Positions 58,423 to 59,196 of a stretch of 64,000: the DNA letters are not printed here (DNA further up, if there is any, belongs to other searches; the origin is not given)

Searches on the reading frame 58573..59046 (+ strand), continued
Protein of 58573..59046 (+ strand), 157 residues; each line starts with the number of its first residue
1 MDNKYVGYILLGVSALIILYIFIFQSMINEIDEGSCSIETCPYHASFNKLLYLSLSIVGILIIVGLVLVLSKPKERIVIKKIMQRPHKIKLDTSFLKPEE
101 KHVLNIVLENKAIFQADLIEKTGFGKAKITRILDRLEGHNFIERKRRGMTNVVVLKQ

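Call 64: fold_search(model_id=the predicted structure, library=pdb)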
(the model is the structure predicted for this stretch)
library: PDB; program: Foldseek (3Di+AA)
matches with E <= 10: 1303; with E <= 0.001: 0
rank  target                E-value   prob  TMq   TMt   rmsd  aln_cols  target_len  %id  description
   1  5gpy_A                1.3e-03  1.00  0.38  0.33   7.7        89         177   18  Crystal structure of the human TFIIE complex (released 2016-11-02)
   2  7nvs_W                2.0e-03  1.00  0.37  0.31   2.4        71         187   24  RNA polymerase II core pre-initiation complex with closed promoter DNA in proximal position (released 2021-05-05)
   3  4ooi_C                3.3e-03  1.00  0.39  0.62   8.2        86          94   13  Reduced HlyU from Vibrio cholerae N16961 (released 2014-12-31)
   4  4zzl_A                3.5e-03  1.00  0.37  0.40  10.8        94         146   26  MexR R21W derepressor mutant causing multidrug resistance in P. aeruginosa by mexAB-oprM efflux pump expression (released 2016-07-27)
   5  4zzl_B                4.2e-03  1.00  0.38  0.44   1.3        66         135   30  MexR R21W derepressor mutant causing multidrug resistance in P. aeruginosa by mexAB-oprM efflux pump expression (released 2016-07-27)
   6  5f7q_E                5.1e-03  1.00  0.33  0.14   1.8        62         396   24  ROK repressor Lmo0178 from Listeria monocytogenes bound to operator (released 2016-09-07)
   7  5k5q_C                5.4e-03  1.00  0.35  0.59   7.8        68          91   13  Structure of AspA-DNA complex: novel centromere bindng protein-centromere complex (released 2016-06-01)
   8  9ff3                  5.4e-03  1.00  0.39  0.35  10.9        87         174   11  The structure of delta-ScoC, a global regulator protein from Geobacillus kaustophilus T-1 (released 2025-06-04)
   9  1z91                  5.8e-03  1.00  0.39  0.44  10.8        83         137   19  x-ray crystal structure of apo-OhrRC15S in reduced form: MarR family protein (released 2005-10-25)
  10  7dvu                  5.8e-03  1.00  0.37  0.41  12.4        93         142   17  Crystal structure of heme sensor protein PefR in complex with heme and cyanide (released 2021-09-29)
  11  8ylg_A                6.1e-03  1.00  0.38  0.37  13.4       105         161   19  Crystal structure of Burkholderia thailandensis MftR in complex with operator DNA (released 2024-11-13)
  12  8ylg_B                6.5e-03  1.00  0.37  0.36   1.1        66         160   26  Crystal structure of Burkholderia thailandensis MftR in complex with operator DNA (released 2024-11-13)
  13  4fht_A                6.9e-03  1.00  0.36  0.41   1.0        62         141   19  Crystal Structure of the PcaV transcriptional regulator from Streptomyces coelicolor in complex with its natural ligan (released 2013-04-24)
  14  2mh2_MODEL_1_A        6.9e-03  1.00  0.33  0.73   2.0        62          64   22  Structural insights into the DNA recognition and protein interaction domains reveal fundamental homologous DNA (released 2014-04-16)
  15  4xrf                  6.9e-03  1.00  0.39  0.43  11.1        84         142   23  Crystal structure of MepR like protein complexed with pseudoligands (released 2016-02-10)
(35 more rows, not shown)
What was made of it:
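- On MarR family (PF01047 / PF12802): Foldseek superposes about 60-66 residues at 1.1-1.5 A on MexR, PcaV, MftR and others (call 64).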
